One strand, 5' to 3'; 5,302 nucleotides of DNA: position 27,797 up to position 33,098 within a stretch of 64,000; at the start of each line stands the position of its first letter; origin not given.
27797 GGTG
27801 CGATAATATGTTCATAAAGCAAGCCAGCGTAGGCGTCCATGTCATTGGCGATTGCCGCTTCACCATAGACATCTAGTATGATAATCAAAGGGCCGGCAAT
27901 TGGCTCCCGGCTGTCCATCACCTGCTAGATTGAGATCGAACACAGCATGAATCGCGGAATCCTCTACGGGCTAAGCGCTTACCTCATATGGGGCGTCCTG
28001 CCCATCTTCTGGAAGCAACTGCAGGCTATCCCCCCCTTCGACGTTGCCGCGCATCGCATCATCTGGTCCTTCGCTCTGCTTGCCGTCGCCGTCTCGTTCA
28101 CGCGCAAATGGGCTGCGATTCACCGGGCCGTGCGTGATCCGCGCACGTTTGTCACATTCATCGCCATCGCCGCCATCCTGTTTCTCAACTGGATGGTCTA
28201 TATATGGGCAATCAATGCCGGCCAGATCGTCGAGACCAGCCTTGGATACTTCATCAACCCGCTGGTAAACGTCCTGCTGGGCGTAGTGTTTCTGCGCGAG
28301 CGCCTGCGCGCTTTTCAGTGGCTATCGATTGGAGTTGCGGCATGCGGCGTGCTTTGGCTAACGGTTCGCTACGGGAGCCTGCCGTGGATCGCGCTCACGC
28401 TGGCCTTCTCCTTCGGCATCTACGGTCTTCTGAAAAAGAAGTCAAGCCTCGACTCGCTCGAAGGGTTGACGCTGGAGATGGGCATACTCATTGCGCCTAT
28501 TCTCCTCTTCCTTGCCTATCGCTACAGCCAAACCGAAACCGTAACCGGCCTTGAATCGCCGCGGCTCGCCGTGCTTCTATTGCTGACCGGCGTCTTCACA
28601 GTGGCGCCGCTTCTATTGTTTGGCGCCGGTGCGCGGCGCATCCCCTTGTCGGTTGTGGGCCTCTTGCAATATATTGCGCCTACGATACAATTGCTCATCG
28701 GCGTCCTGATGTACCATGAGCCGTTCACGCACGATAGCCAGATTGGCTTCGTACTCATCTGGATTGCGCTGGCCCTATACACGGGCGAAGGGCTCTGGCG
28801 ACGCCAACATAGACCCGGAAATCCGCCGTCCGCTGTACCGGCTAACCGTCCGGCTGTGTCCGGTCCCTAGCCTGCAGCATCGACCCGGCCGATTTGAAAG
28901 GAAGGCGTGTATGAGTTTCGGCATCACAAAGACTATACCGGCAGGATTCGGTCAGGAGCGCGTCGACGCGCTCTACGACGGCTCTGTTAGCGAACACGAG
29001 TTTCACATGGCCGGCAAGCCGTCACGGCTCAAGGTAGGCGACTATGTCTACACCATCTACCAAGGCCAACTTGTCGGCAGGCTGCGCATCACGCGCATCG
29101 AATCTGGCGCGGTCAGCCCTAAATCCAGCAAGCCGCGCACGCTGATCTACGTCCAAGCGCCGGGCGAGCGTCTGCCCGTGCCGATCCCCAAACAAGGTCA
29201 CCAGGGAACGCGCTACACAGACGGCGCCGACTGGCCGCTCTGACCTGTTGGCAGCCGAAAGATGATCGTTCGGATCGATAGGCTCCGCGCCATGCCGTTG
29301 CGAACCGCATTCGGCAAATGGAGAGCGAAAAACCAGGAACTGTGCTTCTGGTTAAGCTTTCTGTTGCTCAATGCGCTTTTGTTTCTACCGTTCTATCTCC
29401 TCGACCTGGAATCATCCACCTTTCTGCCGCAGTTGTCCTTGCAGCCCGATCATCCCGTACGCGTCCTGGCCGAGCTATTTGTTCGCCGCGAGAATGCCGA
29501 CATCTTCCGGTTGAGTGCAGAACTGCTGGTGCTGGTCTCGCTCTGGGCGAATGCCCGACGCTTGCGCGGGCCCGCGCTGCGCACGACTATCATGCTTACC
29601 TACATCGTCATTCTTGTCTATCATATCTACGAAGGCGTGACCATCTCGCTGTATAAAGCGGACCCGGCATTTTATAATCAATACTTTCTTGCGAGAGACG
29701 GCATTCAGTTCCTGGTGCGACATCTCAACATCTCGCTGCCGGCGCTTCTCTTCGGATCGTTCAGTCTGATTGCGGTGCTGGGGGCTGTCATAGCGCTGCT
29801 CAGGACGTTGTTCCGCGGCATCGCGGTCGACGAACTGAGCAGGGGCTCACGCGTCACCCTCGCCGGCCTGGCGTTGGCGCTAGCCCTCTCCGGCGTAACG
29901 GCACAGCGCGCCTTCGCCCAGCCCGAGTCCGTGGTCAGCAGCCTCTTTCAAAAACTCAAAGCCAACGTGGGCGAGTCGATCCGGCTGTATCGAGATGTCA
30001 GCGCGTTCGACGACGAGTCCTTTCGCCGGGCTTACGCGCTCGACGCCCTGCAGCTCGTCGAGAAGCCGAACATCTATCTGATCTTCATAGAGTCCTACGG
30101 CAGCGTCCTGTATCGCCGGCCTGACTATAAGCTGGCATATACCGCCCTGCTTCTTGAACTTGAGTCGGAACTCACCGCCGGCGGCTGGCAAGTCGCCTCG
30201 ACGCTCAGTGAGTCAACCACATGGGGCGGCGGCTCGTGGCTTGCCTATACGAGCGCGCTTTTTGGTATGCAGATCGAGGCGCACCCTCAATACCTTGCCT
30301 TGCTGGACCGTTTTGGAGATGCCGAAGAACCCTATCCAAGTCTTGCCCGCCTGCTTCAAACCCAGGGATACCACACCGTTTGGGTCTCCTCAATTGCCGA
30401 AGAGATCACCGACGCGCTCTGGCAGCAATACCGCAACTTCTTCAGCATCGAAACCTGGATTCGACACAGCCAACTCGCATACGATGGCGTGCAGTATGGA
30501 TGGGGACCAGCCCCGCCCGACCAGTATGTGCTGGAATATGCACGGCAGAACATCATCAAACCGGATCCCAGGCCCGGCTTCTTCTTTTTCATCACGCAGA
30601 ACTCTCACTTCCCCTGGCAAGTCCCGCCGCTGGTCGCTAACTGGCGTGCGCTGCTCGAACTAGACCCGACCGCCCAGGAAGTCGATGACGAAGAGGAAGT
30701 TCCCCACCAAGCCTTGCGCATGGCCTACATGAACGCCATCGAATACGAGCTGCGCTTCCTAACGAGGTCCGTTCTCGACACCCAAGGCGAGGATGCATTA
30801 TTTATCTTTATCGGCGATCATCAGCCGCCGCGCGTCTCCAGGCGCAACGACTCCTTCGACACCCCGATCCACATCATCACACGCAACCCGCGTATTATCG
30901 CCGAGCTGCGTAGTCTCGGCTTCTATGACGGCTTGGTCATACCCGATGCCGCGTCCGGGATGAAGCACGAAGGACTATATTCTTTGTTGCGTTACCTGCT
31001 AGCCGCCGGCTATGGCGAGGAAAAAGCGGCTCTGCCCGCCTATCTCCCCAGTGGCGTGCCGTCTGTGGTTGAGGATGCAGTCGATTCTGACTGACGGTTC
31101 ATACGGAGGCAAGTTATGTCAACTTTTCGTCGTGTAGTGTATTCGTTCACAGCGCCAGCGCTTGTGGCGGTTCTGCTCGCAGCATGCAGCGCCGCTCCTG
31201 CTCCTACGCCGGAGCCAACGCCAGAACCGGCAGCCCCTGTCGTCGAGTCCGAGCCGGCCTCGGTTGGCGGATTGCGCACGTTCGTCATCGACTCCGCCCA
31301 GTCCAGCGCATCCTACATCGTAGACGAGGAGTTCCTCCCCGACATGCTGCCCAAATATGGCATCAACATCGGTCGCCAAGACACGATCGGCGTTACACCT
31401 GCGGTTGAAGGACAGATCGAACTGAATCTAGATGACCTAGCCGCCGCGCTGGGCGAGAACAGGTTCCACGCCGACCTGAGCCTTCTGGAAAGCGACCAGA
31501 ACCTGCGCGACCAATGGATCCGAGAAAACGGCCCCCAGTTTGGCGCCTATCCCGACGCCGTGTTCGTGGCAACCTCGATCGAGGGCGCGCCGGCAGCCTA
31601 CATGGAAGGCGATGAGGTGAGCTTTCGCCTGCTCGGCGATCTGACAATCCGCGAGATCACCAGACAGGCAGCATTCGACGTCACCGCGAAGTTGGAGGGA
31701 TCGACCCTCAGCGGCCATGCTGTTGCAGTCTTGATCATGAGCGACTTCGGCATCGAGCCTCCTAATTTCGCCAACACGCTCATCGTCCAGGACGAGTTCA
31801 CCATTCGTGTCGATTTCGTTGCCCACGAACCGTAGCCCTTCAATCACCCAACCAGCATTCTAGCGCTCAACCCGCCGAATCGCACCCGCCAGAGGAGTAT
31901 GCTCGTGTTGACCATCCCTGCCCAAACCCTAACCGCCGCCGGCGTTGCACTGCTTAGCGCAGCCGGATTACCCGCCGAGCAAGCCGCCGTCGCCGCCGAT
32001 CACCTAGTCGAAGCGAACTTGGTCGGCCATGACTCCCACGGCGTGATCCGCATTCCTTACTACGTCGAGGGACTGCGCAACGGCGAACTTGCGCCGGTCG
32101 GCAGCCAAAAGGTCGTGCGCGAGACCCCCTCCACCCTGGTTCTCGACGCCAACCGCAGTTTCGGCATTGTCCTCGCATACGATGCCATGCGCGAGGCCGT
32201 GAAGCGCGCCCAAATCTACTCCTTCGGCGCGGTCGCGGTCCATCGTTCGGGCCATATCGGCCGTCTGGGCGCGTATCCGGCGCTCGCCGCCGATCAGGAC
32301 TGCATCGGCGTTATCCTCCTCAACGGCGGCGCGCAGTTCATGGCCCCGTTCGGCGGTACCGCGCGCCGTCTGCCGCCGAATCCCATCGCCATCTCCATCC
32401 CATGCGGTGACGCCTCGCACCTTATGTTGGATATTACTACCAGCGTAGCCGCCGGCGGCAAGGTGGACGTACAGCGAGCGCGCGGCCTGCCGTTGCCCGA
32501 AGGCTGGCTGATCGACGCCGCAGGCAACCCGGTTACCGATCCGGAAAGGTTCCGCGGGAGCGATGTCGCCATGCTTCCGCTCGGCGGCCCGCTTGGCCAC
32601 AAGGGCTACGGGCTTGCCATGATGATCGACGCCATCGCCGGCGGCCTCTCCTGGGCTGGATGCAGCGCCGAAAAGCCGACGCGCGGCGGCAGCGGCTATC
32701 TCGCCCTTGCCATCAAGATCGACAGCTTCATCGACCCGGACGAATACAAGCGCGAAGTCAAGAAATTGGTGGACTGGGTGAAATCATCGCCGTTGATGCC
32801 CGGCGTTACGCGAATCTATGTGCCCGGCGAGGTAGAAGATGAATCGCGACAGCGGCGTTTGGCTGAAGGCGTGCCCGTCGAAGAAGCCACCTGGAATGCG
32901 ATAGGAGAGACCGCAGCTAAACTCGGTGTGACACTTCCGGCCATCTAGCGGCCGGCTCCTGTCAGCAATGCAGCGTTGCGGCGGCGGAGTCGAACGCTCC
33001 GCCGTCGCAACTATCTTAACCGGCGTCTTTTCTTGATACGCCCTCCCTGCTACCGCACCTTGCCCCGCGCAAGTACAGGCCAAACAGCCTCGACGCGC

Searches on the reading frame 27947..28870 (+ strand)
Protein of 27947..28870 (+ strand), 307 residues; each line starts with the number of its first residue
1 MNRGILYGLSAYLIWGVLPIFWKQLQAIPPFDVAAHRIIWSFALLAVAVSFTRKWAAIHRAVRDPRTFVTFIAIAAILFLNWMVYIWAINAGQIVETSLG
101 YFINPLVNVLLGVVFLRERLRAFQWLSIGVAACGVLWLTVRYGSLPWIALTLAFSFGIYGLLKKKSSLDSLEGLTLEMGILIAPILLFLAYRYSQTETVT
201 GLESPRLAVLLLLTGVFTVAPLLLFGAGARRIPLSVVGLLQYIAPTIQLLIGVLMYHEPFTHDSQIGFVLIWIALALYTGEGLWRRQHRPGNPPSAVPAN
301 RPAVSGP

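Call 24: search_protein_families(library=pfam, proteins=[window:27947-28870:+], max_evalue=0.001)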
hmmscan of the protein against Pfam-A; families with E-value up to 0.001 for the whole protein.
window:27947-28870:+ (307 aa): 1 family
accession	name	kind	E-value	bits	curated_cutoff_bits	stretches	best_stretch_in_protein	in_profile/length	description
PF00892.27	EamA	-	7.8e-26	91.4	28.2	2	3-139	2-134/135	EamA-like transporter family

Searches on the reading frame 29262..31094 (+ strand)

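Call 24: search_protein_families(library=pfam, proteins=[window:29262-31094:+], max_evalue=0.001)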
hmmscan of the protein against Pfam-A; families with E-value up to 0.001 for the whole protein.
window:29262-31094:+ (610 aa): 1 family
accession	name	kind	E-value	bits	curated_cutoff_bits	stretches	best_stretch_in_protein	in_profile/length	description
PF00884.28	Sulfatase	-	4.7e-09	36.4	25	1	352-524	74-245/301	Sulfatase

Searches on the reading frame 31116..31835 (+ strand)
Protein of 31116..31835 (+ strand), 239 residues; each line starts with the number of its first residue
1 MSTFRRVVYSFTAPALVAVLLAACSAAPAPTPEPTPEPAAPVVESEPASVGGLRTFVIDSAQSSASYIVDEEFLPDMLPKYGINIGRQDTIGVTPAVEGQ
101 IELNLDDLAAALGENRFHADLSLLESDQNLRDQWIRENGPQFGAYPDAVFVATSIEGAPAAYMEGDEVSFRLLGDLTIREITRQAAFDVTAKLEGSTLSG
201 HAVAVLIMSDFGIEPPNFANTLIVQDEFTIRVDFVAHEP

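Call 24: search_protein_families(library=pfam, proteins=[window:31116-31835:+], max_evalue=0.001)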
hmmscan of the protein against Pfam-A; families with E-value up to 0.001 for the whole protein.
window:31116-31835:+ (239 aa): 1 family
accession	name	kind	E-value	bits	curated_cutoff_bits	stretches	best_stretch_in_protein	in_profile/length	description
PF04264.18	YceI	-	4.1e-14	53.6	23.7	1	88-236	20-150/150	YceI-like domain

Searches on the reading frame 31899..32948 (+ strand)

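Call 23: search_protein_families(library=pfam, proteins=[window:31899-32948:+], max_evalue=0.001)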
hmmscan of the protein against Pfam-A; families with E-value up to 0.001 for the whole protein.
window:31899-32948:+ (349 aa): 1 family
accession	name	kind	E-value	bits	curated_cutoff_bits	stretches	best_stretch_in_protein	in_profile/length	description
PF02615.19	Ldh_2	-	1.1e-102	344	38.8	1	7-335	2-332/333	Malate/L-lactate dehydrogenase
